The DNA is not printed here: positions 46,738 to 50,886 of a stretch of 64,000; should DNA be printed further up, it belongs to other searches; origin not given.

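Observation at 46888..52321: Orphan three-gene operon led by a 1283-aa HTH-fused giant protein: candidate undescribed system on the mobile element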

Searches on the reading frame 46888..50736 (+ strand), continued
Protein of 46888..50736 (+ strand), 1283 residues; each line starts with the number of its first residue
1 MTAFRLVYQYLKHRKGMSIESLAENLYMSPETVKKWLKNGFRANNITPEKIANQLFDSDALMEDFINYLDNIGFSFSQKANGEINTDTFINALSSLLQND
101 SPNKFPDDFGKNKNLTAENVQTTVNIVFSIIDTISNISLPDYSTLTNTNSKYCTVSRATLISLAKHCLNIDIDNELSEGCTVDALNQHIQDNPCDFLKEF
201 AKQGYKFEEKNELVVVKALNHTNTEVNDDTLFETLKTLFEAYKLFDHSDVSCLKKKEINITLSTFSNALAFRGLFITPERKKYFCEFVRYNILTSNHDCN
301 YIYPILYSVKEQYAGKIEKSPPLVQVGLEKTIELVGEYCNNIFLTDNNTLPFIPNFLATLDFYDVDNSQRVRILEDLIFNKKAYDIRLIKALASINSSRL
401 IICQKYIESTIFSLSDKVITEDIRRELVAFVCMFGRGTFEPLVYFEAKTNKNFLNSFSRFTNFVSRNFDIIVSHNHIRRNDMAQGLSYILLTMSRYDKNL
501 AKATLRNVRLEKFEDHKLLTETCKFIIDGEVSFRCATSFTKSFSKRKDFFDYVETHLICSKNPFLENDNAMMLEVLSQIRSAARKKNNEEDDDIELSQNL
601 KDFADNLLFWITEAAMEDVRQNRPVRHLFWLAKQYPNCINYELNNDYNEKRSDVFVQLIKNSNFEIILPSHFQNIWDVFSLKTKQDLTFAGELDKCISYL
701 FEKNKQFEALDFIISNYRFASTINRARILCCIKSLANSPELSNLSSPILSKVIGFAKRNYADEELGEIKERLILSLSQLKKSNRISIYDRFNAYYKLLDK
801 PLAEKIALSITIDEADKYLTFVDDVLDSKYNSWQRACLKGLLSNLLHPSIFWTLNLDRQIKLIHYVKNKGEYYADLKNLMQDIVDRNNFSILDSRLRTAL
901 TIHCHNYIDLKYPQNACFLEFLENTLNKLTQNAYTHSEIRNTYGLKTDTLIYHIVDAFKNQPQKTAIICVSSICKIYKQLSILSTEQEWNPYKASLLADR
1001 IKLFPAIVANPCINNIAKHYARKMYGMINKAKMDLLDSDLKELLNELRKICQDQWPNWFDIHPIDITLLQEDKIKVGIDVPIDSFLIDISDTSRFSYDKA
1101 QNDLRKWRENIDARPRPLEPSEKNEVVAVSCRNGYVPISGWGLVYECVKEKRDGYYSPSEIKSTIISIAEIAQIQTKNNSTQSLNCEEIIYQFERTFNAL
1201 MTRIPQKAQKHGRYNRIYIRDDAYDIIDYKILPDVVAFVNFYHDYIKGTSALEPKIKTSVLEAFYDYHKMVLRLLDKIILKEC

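Call 101: find_related_loci(query=A9, collection=viral_contigs, flank=8000)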
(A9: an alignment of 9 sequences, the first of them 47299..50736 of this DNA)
Query A9 (1146 aa) in viral_contigs; peptide patterns used: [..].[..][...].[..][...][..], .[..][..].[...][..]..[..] (x = any residue, [..] = any of these).
178 stretches matched a pattern, but none encodes a relative of the query by tblastn (E <= 1e-3).

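Call 106: list_cluster_members(proteins=[P0022, P0027, P0029, P0033, P0038, P0041, P0044, P0031, P0019, P0020])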
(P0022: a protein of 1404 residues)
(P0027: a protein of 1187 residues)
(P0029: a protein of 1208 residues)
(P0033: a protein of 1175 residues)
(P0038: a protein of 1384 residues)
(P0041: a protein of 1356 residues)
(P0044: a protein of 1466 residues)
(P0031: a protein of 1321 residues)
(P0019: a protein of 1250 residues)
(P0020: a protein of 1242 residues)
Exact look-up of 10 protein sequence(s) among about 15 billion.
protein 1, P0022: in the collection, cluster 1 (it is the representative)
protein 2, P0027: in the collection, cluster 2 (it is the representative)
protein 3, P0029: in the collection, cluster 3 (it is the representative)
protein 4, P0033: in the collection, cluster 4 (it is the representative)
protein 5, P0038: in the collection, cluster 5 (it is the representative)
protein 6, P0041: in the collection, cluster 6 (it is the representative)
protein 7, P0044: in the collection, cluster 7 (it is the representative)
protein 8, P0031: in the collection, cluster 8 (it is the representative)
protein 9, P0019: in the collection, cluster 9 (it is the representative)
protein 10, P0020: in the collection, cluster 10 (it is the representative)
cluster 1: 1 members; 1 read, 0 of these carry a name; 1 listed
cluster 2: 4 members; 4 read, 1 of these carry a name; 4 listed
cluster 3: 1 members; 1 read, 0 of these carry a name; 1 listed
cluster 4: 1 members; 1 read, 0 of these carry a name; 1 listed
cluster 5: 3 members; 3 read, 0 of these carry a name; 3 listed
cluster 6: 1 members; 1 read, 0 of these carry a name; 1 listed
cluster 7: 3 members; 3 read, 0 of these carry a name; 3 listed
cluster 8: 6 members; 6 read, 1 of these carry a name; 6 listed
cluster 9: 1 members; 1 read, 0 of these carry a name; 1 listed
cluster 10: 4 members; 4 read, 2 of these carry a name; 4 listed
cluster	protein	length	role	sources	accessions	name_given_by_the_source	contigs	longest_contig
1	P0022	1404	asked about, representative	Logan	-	-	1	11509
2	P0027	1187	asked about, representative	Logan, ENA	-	-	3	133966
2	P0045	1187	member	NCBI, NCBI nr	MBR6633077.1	MAG: toll/interleukin-1 receptor domain-containing protein [Clostridia bacterium] | toll/interleukin-1 receptor domain-containing protein [Clostridia bacterium]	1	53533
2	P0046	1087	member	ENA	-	-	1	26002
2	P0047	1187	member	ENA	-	-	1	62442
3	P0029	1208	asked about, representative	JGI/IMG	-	-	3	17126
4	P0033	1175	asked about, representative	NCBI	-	-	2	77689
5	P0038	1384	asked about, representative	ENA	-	-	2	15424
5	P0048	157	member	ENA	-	-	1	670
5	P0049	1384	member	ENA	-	-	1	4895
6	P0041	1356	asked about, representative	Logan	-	-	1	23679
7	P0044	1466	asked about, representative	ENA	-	-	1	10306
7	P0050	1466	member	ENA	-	-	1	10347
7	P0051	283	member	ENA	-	-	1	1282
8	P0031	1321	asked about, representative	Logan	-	-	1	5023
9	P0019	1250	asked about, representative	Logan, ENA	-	-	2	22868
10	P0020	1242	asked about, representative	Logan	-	-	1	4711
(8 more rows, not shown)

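Call 107: find_encoding_contigs(protein=P0027, flank=10000, max_places=3)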
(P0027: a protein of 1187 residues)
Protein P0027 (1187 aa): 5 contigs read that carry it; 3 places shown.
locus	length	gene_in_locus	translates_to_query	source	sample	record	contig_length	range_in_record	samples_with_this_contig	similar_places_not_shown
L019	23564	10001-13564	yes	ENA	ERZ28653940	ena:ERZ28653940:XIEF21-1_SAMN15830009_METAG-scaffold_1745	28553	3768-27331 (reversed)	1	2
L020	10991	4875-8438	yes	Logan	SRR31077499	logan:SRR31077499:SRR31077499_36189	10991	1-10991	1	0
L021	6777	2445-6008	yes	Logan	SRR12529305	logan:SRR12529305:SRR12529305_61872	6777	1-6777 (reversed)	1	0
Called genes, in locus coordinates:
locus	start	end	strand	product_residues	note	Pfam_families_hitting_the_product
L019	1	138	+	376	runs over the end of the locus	-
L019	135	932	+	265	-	-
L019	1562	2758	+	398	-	PF07690:MFS_1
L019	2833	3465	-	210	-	PF06161:DUF975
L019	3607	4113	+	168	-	PF13671:AAA_33 (weak)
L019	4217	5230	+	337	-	PF01145:Band_7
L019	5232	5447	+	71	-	-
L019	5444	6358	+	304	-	PF00005:ABC_tran, PF13304:AAA_21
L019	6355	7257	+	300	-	PF01061:ABC2_membrane, PF12698:ABC2_membrane_3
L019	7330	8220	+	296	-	PF02588:YitT_membrane, PF10035:DUF2179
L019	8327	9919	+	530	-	PF02065:Melibiase (weak), PF01055:Glyco_hydro_31_2nd, PF21365:Glyco_hydro_31_3rd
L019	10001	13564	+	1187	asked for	PF13676:TIR_2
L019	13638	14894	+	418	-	PF00465:Fe-ADH, PF13685:Fe-ADH_2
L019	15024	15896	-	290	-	PF12833:HTH_18, PF00165:HTH_AraC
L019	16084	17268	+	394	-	PF01321:Creatinase_N, PF00557:Peptidase_M24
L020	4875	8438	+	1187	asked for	PF13676:TIR_2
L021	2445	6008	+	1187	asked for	PF13676:TIR_2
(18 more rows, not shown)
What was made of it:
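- Closest known: DSR2. Same: Stand-alone genes (call 107).
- Self-sufficiency of the body plus head: the TIR-headed P0027 sits alone between a glycoside hydrolase and an Fe-ADH in three contigs (call 107). The headless and TIR-headed forms sit in chromosomal, non-element contexts (call 107).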

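Call 118: fold_search(model_id=the predicted structure, library=viral)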
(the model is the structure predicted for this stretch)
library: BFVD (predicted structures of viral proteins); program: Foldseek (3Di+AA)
matches with E <= 10: 389; with E <= 0.001: 0
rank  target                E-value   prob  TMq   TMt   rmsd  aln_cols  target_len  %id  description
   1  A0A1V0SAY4            3.0e-03  0.91  0.10  0.15  23.1       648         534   12  TPR repeat protein [Catovirus CTV1]
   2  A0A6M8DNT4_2          5.4e-03  0.44  0.10  0.09  40.0      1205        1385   11  (no name in the UniProt tables at hand)
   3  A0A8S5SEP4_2          6.0e-03  0.16  0.06  0.06  56.1      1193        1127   12  Chromosome segregation ATPase (Fragment) [virus sp. ctX0L1]
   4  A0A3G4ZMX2            7.0e-03  0.77  0.12  0.14  35.0       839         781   11  RING-type domain-containing protein [Terrestrivirus sp.]
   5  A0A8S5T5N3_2          1.5e-02  0.44  0.09  0.10  27.8       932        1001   10  Tail tape measure (Fragment) [Siphoviridae sp. ctGpg14]
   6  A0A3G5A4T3            2.2e-02  0.60  0.09  0.13  25.3       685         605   12  RING-type domain-containing protein [Harvfovirus sp.]
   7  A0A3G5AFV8            2.9e-02  0.44  0.10  0.13  23.7       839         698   11  J domain-containing protein [Hyperionvirus sp.]
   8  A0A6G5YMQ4            5.2e-02  0.28  0.06  0.07  34.6       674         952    9  (no name in the UniProt tables at hand)
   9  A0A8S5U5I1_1          5.2e-02  0.13  0.08  0.09  31.7      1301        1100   10  RNA polymerase (Fragment) [Podoviridae sp. cthJQ11]
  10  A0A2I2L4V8            6.7e-02  0.69  0.10  0.19  24.5       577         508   14  Tetratricopeptide repeat protein [Orpheovirus IHUMI-LCC2]
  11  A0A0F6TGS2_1          7.0e-02  0.18  0.07  0.08  37.0       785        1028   12  A48 [Rat cytomegalovirus ALL-03]
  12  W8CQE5                7.0e-02  0.12  0.06  0.07  43.5       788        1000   12  (no name in the UniProt tables at hand)
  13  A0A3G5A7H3            7.8e-02  0.91  0.15  0.28  15.3       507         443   11  Uncharacterized protein [Hyperionvirus sp.]
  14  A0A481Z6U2            8.7e-02  0.80  0.13  0.23  20.7       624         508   10  Importin beta binding domain protein [Pithovirus LCPAC302]
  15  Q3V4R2                8.7e-02  0.23  0.09  0.12  46.1       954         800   11  Structural protein ORF800 [Acidianus two-tailed virus]
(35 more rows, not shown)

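Call 119: search_protein_families(library=padloc, proteins=[P0022, P0026, P0027, P0029, P0033, P0032, P0038], max_evalue=0.01)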
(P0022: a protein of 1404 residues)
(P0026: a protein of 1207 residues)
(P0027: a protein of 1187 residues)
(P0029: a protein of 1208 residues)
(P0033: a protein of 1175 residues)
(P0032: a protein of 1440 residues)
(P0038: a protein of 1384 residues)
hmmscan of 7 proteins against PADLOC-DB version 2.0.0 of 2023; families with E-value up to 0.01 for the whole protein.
P0022 (1404 aa): 1 family
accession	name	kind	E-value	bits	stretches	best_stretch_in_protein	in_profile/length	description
PDLC02012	SAVED5--SAVED_TIR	-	0.0081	13.3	0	42-125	15-98/404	-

P0026 (1207 aa): 1 family
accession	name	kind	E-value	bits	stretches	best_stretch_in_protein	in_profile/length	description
PDLC02012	SAVED5--SAVED_TIR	-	0.00069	16.8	1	6-71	15-80/404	-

P0027 (1187 aa): 2 families
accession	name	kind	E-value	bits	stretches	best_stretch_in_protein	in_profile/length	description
PDLC02012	SAVED5--SAVED_TIR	-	0.0023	15.1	1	4-66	15-75/404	-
PDLC00727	Effector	-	0.0085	12.6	0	5-56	176-225/590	TIR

P0029 (1208 aa): 4 families
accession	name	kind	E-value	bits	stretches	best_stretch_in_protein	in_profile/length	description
PDLC00727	Effector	-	9.8e-06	22.3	1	10-76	176-242/590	TIR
PDLC02013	SAVED5--SAVED_TIR_JAB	-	0.00026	17.7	1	9-76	174-241/584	-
PDLC00728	Effector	-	0.00077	16.5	1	9-75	11-77/432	TIR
PDLC02012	SAVED5--SAVED_TIR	-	0.0031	14.7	1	9-72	15-77/404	-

P0033 (1175 aa): 4 families
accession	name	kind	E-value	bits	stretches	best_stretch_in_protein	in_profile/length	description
PDLC00727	Effector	-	0.00011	18.9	1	8-72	176-240/590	TIR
PDLC00728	Effector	-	0.00027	18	1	7-72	11-76/432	TIR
PDLC02012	SAVED5--SAVED_TIR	-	0.00041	17.6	1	6-73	13-80/404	-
PDLC02013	SAVED5--SAVED_TIR_JAB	-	0.0011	15.6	1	8-73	175-240/584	-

P0032 (1440 aa): 25 families
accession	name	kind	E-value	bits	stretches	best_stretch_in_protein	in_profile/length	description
PDLC04042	PD-T4-6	-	1.9e-19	68.4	1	20-324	9-275/292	-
PDLC04138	mad6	-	5.4e-19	66.5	1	16-446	47-332/659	mads_6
PDLC04053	PD-T4-6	-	3.8e-18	64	1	112-321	67-271/311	-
PDLC03920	MkoA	-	4.1e-16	56.5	1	91-360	48-314/1112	-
PDLC04045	PD-T4-6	-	2.5e-15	54.3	1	120-320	105-297/350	-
PDLC04059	PD-T4-6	-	1.4e-12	45.4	1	126-394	83-350/433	-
PDLC04047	PD-T4-6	-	1.4e-12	45.3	1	117-320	74-271/327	-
PDLC04044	PD-T4-6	-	1.1e-11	42.5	1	172-340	151-311/372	-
PDLC04046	PD-T4-6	-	1.7e-11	41.9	1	128-385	90-350/427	-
PDLC04058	PD-T4-6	-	3.1e-11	41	1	128-324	89-285/460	-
PDLC04060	PD-T4-6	-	4.7e-11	40.3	1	124-363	78-312/486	-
PDLC04063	PD-T4-6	-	8.2e-11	39.3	1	126-327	91-292/564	-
PDLC04049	PD-T4-6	-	2.1e-10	38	1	123-321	83-282/442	-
PDLC04054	PD-T4-6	-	7.3e-10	36.8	1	126-316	83-268/347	-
PDLC04043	PD-T4-6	-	2.4e-09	34.8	1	124-321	85-277/452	-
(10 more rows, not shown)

P0038 (1384 aa): 28 families (the best 25 are shown)
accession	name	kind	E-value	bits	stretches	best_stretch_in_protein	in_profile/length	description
PDLC04138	mad6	-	3.5e-21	73.8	1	16-260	48-253/659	mads_6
PDLC04042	PD-T4-6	-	5.3e-20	70.2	1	19-320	9-278/292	-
PDLC04053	PD-T4-6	-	3e-16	57.8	1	119-318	79-275/311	-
PDLC03920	MkoA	-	4.5e-14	49.7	1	29-360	17-330/1112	-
PDLC04045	PD-T4-6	-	5.4e-13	46.6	1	116-316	106-300/350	-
PDLC04054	PD-T4-6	-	6.1e-13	46.9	1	107-262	69-212/347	-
PDLC04047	PD-T4-6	-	1.9e-12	44.9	1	117-261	79-210/327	-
PDLC04041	PD-T4-6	-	6.2e-12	43.5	1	121-260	101-231/443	-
PDLC04046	PD-T4-6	-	5.5e-11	40.3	1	122-362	89-332/427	-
PDLC04058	PD-T4-6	-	8.5e-11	39.6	1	122-363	88-329/460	-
PDLC04049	PD-T4-6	-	1.5e-10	38.5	1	118-363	83-326/442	-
PDLC04057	PD-T4-6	-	1.6e-10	38.6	1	120-359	79-310/443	-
PDLC04051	PD-T4-6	-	4.4e-10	37.1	1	20-315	33-295/476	-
PDLC04059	PD-T4-6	-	5e-10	37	1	119-359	80-327/433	-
PDLC04044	PD-T4-6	-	6.4e-10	36.7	1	107-343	104-338/372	-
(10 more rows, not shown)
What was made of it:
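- On TIR-domain NADase effectors (for relatives, not the window's A): PADLOC TIR effector models hit (call 119).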
